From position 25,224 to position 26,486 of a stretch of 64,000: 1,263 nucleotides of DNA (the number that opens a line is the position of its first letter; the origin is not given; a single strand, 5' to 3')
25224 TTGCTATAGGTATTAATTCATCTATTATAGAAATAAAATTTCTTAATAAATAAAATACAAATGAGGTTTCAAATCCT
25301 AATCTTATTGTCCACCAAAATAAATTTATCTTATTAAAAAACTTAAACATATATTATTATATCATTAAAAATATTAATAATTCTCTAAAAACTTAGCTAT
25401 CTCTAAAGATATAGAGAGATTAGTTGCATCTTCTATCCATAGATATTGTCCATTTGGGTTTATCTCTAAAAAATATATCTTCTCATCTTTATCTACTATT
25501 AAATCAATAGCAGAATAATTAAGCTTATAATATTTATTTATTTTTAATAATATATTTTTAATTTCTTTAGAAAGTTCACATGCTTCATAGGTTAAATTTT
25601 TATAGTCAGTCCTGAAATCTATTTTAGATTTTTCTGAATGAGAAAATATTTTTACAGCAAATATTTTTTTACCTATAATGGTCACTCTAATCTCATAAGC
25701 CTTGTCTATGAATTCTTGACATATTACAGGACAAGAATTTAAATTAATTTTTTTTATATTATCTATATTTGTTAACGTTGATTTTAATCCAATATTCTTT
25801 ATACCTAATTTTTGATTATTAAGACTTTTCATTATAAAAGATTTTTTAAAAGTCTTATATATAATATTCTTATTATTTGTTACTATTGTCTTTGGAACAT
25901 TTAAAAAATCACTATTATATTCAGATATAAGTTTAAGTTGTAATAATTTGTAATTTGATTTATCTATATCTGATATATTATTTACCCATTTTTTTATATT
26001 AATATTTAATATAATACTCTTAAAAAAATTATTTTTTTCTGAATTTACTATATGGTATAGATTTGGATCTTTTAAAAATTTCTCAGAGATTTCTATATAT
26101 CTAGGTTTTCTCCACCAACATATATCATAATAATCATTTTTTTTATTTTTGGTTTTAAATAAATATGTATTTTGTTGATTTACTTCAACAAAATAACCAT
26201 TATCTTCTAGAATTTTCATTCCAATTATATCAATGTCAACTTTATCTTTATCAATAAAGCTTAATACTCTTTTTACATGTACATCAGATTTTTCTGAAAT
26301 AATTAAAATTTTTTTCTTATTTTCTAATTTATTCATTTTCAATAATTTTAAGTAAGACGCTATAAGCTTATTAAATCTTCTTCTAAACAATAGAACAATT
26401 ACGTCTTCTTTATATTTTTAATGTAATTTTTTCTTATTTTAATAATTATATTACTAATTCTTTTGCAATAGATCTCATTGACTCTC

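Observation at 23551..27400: Graspetide-like cluster 2: Lys-free Thr/Tyr plus Asp/Glu core, PRTase-fold accessory protein, ATP-grasp ligase and ABC exporter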

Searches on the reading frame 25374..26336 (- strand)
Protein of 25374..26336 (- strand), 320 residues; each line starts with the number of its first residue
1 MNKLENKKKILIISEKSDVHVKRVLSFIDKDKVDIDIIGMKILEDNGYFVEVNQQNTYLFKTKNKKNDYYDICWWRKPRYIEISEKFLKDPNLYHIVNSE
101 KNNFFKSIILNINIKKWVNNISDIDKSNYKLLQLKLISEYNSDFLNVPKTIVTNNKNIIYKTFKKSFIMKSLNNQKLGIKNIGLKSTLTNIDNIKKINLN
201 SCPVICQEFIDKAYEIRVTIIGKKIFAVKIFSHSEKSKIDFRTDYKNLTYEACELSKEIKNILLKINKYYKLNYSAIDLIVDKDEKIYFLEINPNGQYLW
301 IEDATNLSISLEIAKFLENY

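Call 5: search_protein_families(library=pfam, proteins=[window:25374-26336:-], max_evalue=0.1)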
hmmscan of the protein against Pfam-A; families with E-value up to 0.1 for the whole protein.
window:25374-26336:- (320 aa): 5 families
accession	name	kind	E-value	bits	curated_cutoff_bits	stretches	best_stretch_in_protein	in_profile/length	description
PF08443.16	RimK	-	6.1e-11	42.7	21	1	157-316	32-187/188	RimK-like ATP-grasp domain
PF07478.18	Dala_Dala_lig_C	-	0.0017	18.4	24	1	196-294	67-174/204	D-ala D-ala ligase C-terminus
PF18299.6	R2K_2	-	0.0028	18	26.2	1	196-294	48-130/147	ATP-grasp domain, R2K clade family 2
PF14397.11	ATPgrasp_ST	-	0.012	15.2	31.4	0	259-306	218-265/278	Sugar-transfer associated ATP-grasp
PF06138.17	Chordopox_E11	-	0.017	15.9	27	1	228-293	4-64/126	Chordopoxvirus E11 protein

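Call 6: search_protein_families(library=ncbifam, proteins=[window:25374-26336:-], max_evalue=0.1)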
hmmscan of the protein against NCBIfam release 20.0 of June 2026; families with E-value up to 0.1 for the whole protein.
window:25374-26336:- (320 aa): 10 families
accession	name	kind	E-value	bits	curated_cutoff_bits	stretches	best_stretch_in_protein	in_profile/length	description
TIGR04187.1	GRASP_SAV_5884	subfamily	1.7e-46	158.9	350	1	59-318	53-312/312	ATP-grasp ribosomal peptide maturase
TIGR04184.1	ATPgraspMvdD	equivalog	9.7e-36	123.5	475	1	53-317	47-319/321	MvdD family ATP-grasp ribosomal peptide maturase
TIGR04185.1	ATPgraspMvdC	equivalog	3.6e-34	118.3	425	1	62-317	58-316/318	MvdC family ATP-grasp ribosomal peptide maturase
TIGR04192.1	GRASP_w_spasm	equivalog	2.1e-24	86.4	230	1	10-317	1-318/318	grasp-with-spasm system ATP-grasp peptide maturase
TIGR00768.1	rimK_fam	subfamily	1.8e-13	50.5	143.4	1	100-315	58-274/276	RimK family alpha-L-glutamate ligase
NF040720.1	MptN_Meth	equivalog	1.1e-09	37.7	350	1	103-314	72-287/291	tetrahydromethanopterin:alpha-L-glutamate ligase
TIGR02144.1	LysX_arch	equivalog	2.3e-07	30.2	275.6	1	204-316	165-274/281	lysine biosynthesis protein LysX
NF002378.0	PRK01372.1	subfamily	0.00065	18.5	243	1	145-293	113-268/305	D-alanine--D-alanine ligase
TIGR01205.1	D_ala_D_alaTIGR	subfamily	0.0038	16.2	245.65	1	159-295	141-286/318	D-alanine--D-alanine ligase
TIGR04356.1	grasp_GAK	hypoth_equivalog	0.0057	15.8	300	1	147-315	114-281/287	GAK system ATP-grasp enzyme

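Call 7: search_solved_structures(query=window:25374-26336:-, max_evalue=1, show_alignments=2)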
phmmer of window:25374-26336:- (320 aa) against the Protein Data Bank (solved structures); distinct sequences matched with E-value up to 1: 8.
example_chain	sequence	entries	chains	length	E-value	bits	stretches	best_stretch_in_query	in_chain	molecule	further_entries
5ig9_A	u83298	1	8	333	1e-23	87.2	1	119-317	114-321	ATP grasp ligase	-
7mgv_A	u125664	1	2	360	1.6e-22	83.2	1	7-314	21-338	CdnC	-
7m4s_A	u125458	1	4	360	3.7e-15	59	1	113-316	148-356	AMdnB protein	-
5ig8_A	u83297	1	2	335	5.7e-15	58.4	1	90-317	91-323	ATP grasp ligase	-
9bou_A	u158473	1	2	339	0.0001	24.8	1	201-317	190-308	MvdD-like pre-ATP grasp domain-containing protein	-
7drm_A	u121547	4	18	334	0.00014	24.3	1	188-309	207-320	ATP-grasp domain-containing protein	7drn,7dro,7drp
5n9j_R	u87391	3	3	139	0.43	12.9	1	29-120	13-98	Mediator of RNA polymerase II transcription subunit 31 | Mediator complex subunit 31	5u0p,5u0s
4v4n_AI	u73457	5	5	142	0.93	11.8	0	143-178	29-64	50S ribosomal protein L13P | Large ribosomal subunit protein uL13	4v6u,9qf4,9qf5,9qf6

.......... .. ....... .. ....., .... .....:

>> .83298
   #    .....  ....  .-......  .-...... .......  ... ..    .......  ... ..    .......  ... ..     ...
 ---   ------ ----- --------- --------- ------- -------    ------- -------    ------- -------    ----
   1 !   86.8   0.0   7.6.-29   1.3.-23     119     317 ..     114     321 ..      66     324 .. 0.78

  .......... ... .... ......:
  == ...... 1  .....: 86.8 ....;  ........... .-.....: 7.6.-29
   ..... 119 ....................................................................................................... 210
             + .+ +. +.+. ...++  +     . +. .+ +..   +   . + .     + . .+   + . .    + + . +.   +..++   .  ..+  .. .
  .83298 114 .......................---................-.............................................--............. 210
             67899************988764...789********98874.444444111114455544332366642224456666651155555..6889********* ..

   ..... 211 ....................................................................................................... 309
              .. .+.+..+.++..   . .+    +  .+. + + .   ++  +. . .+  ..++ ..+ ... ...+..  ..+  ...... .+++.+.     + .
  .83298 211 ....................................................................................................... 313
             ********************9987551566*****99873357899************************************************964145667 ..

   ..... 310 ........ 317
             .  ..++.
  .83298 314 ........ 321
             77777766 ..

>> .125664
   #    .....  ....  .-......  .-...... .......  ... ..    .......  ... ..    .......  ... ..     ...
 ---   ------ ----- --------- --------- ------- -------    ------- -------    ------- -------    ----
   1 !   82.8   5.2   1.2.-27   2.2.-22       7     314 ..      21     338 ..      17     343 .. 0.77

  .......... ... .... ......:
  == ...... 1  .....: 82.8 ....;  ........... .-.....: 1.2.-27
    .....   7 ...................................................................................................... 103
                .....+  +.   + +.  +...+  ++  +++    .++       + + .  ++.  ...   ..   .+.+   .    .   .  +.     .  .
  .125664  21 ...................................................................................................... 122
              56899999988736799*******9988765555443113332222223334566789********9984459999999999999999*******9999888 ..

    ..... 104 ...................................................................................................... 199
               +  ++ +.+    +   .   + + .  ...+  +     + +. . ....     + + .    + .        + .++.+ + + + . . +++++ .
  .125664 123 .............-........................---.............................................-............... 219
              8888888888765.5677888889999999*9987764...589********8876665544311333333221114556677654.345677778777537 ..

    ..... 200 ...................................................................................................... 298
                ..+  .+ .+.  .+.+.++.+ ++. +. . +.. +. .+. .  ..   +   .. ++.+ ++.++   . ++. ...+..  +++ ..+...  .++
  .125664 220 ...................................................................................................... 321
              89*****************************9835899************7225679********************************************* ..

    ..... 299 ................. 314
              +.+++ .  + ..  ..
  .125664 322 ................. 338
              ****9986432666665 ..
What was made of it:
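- On Graspetide (omega-ester-containing peptide) biosynthetic cluster: Call 7: the six significant PDB hits (E<=1.4e-4) are all graspetide ligases, and no RimK or glutathione synthetase chain appears at E<=1. Residues 240-242 (DFR) align with the DWR of MdnB and CdnC (call 7).
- On Plesiocin/thuringinin-type graspetides (groups 2 and 3): PsnB (7drm) matches at only 1.4e-4, against MdnB at 1e-23 (call 7).
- Closest known: Microviridin-type graspetide clusters. Same: The ligase is homologous (MdnB 1e-23, call 7; MvdD and MvdC models 1e-35 and 4e-34, call 6).
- The significant PDB hits are all graspetide ligases: MdnB 1e-23, CdnC 1.6e-22, AMdnB, MdnC and PsnB (call 7).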

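Call 12: find_homologous_proteins(query=window:25374-26336:-, max_evalue=0.00001)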
Query window:25374-26336:- (320 aa): 366 proteins with E <= 0.00001 among 6610 candidates; the best 120 are listed.
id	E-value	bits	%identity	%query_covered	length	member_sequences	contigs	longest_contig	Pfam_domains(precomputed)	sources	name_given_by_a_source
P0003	1.8e-196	669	98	100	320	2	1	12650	PF08443.17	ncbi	-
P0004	4.6e-174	596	87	100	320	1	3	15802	PF08443.17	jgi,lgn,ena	jgi:hypothetical protein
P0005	3.0e-61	225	52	72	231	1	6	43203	-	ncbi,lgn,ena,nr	ncbi:hypothetical protein M1145_00270 [Patescibacteria group bacterium]|nr:hypothetical protein [Pat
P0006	2.0e-58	216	51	70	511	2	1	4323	-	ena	-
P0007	1.4e-52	197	50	65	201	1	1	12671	-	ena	-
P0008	2.3e-36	144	35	98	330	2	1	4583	PF21068.4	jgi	jgi:hypothetical protein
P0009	6.8e-31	126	38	63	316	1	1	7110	PF08443.17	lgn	-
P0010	2.7e-30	124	36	78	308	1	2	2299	PF02955.22,PF08443.17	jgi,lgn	jgi:glutathione synthase/RimK-type ligase-like ATP-grasp enzyme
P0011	1.1e-29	122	31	98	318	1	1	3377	PF21068.4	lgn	-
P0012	5.7e-29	119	34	96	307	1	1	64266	PF08443.17,PF21068.4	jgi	jgi:glutathione synthase/RimK-type ligase-like ATP-grasp enzyme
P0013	3.2e-28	117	44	54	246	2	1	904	-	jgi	jgi:glutathione synthase/RimK-type ligase-like ATP-grasp enzyme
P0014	3.3e-28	117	32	77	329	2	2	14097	PF21068.4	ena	-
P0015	4.7e-28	116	32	97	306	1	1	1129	PF08443.17,PF21068.4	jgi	jgi:glutathione synthase/RimK-type ligase-like ATP-grasp enzyme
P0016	5.0e-28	116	31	96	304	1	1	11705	PF02955.22,PF08443.17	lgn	-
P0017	5.5e-28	116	33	79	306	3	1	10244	PF02955.22,PF08443.17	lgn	-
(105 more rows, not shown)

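Call 49: find_encoding_contigs(protein=P0005, flank=8000, max_places=4)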
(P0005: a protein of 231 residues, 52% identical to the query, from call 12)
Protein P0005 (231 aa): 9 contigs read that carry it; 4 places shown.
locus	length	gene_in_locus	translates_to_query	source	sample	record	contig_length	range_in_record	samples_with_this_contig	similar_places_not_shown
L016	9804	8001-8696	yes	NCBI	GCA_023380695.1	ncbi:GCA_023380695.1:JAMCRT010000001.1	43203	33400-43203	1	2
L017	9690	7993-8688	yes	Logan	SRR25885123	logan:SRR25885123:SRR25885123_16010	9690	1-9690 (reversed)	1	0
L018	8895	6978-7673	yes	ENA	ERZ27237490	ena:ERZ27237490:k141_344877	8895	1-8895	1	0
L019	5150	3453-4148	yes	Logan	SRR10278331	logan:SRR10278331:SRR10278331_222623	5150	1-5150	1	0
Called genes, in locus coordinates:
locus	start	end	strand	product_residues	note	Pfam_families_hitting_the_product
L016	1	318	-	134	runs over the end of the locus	-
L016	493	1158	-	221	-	-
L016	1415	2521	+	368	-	PF13439:Glyco_transf_4 (weak), PF20706:GT4-conflict (weak), PF00534:Glycos_transf_1, PF13692:Glyco_trans_1_4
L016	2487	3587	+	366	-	PF00534:Glycos_transf_1, PF13692:Glyco_trans_1_4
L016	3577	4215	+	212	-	PF02397:Bac_transf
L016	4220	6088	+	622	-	PF13196:DUF4012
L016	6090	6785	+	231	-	PF11967:RecO_N, PF02565:RecO_C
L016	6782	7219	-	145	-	-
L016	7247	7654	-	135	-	-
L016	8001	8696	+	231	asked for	-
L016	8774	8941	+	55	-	-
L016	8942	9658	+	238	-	-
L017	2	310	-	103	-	?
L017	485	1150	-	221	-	-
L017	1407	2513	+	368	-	PF13439:Glyco_transf_4 (weak), PF20706:GT4-conflict (weak), PF00534:Glycos_transf_1, PF13692:Glyco_trans_1_4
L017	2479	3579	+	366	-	PF00534:Glycos_transf_1, PF13692:Glyco_trans_1_4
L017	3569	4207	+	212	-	PF02397:Bac_transf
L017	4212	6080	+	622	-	PF13196:DUF4012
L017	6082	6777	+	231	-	PF11967:RecO_N, PF02565:RecO_C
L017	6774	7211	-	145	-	-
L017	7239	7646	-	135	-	-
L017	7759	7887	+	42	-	-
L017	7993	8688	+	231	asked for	-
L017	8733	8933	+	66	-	-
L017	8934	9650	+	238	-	-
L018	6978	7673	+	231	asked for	-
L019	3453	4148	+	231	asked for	-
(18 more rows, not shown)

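Call 50: find_encoding_contigs(protein=P0006, flank=8000, max_places=4)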
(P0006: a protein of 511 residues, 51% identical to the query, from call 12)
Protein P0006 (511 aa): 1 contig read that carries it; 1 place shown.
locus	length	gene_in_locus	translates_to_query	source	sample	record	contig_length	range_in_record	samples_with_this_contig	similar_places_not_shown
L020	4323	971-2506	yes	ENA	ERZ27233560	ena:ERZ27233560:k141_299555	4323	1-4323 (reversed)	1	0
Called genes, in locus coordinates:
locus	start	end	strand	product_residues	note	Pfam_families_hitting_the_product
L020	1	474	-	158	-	?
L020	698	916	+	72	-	-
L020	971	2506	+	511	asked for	-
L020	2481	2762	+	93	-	-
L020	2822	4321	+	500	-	?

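Call 57: search_protein_families(library=pfam, proteins=[L017:8934-9650:+, L017:6774-7211:-, L017:7239-7646:-], max_evalue=1)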
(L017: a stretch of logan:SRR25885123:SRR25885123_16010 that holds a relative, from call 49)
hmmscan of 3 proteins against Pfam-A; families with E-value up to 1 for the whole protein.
L017:8934-9650:+ (238 aa): 2 families
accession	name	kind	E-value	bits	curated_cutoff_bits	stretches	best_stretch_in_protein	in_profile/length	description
PF05139.19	Erythro_esteras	-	0.01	16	26.4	1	124-171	187-237/358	Erythromycin esterase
PF04187.18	Cofac_haem_bdg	-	0.084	13.3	27.7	0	134-164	174-205/213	Haem-binding uptake, Tiki superfamily, ChaN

L017:6774-7211:- (145 aa): 1 family
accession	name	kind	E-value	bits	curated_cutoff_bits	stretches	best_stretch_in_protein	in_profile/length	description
PF14470.12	bPH_3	-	0.0029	18.5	23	1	81-127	47-92/95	Bacterial PH domain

L017:7239-7646:- (135 aa): 0 families

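Call 65: find_related_loci(query=A5, collection=metagenome_contigs, flank=7000)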
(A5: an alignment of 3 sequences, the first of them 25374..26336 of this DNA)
Query A5 (320 aa) in metagenome_contigs; peptide patterns used: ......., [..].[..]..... (x = any residue, [..] = any of these).
600 stretches matched a pattern (row limit reached: there are more); 1 encode a relative of the query (tblastn E <= 1e-3); 1 distinct loci.
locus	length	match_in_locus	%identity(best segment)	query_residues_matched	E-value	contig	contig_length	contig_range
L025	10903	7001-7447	28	147-293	1e-6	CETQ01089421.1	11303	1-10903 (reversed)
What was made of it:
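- Tried and rejected: The second found only one distant, unrelated locus (call 65).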

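Call 66: find_encoding_contigs(protein=P0007, flank=8000, max_places=3)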
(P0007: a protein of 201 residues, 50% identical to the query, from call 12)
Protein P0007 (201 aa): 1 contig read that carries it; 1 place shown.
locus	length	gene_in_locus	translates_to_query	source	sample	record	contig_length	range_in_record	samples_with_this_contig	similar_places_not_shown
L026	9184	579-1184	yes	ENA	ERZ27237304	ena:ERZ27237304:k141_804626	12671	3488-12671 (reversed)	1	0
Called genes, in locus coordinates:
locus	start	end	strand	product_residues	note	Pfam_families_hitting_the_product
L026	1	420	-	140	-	?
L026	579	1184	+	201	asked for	-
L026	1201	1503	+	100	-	-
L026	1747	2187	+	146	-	PF01797:Y1_Tnp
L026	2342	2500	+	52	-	-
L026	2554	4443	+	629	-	PF08443:RimK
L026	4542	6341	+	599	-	PF00664:ABC_membrane (weak), PF00005:ABC_tran, PF13304:AAA_21 (faint), PF02463:SMC_N (weak)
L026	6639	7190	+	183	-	PF01928:CYTH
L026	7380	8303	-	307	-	PF02541:Ppx-GppA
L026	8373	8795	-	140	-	PF00293:NUDIX, PF14815:NUDIX_4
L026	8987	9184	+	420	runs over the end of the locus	-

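Call 72: search_protein_families(library=ncbifam, proteins=[L017:8934-9650:+, L026:2554-3450:+], max_evalue=1)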
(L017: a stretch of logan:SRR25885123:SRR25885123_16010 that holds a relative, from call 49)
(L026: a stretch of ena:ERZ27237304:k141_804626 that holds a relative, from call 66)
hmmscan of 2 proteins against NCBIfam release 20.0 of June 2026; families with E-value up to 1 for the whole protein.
L017:8934-9650:+ (238 aa): 1 family
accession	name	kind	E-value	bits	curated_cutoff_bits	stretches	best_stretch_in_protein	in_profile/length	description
NF041289.1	KorA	subfamily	0.076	12.7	100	1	62-84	65-88/91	KorA family transcriptional regulator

L026:2554-3450:+ (299 aa): 0 families

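Call 91: search_protein_families(library=padloc, proteins=[window:25374-26336:-], max_evalue=0.01)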
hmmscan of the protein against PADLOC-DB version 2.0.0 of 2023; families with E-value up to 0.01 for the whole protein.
window:25374-26336:- (320 aa): 1 family
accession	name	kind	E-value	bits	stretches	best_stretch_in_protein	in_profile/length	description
PDLC04916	PDC-S11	-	0.0034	14.5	1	2-47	129-174/358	-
